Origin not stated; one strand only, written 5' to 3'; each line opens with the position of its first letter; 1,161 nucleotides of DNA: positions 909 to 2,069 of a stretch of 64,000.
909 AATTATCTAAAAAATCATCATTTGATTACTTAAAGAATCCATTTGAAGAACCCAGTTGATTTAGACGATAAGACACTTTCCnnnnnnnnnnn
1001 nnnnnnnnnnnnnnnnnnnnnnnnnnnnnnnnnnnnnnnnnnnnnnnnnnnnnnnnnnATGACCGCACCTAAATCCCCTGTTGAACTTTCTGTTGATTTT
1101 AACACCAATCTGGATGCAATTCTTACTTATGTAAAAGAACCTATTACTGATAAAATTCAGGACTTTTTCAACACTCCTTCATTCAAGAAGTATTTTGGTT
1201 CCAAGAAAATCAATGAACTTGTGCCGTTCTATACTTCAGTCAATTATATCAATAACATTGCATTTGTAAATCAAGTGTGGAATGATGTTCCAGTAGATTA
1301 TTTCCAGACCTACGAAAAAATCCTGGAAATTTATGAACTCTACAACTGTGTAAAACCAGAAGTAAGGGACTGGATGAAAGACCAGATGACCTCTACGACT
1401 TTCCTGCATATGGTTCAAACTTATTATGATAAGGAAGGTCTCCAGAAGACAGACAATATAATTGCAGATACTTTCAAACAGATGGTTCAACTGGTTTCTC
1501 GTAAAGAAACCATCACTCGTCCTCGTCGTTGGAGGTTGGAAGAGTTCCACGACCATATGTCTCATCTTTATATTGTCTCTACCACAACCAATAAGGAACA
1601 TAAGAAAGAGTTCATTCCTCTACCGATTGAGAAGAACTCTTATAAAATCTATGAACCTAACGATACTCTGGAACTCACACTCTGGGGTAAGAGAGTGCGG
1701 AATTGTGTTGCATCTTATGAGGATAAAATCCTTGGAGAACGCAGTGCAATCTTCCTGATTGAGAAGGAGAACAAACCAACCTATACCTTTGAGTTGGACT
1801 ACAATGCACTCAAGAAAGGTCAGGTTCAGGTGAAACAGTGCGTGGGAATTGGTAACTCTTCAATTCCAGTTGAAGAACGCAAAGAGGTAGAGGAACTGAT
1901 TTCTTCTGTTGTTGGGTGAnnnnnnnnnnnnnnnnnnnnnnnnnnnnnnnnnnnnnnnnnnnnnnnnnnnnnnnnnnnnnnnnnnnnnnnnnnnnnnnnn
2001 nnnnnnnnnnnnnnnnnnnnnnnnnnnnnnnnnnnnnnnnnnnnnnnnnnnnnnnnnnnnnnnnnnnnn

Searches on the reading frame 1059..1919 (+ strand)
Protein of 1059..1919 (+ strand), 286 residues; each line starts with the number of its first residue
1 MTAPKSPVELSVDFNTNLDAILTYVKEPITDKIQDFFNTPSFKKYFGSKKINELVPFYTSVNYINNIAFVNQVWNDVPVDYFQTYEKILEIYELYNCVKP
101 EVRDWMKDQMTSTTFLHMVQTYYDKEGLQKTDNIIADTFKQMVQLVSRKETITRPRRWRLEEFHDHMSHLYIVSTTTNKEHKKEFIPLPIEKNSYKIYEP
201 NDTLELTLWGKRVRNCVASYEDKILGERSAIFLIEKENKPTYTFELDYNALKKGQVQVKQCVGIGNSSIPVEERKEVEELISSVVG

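Call 18: search_protein_families(library=pfam, proteins=[window:1059-1919:+], max_evalue=0.01)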
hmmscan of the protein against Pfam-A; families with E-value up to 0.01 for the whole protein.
window:1059-1919:+ (286 aa): 1 family
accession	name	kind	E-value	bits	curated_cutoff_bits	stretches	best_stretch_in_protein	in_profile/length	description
PF14284.11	PcfJ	-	2.9e-12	47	25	1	159-277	26-146/147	PcfJ-like protein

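Call 19: search_protein_families(library=phrogs, proteins=[window:1059-1919:+], max_evalue=0.001)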
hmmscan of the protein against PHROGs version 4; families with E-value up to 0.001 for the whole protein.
window:1059-1919:+ (286 aa): 3 families
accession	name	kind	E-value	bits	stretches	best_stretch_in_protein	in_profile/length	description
phrog_16315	-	unknown function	1e-13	51.8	1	87-268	316-500/532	-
phrog_3169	-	unknown function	4.6e-09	36.8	1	183-278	368-460/474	-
phrog_8470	-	unknown function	8.5e-09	35.8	1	178-284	447-551/567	-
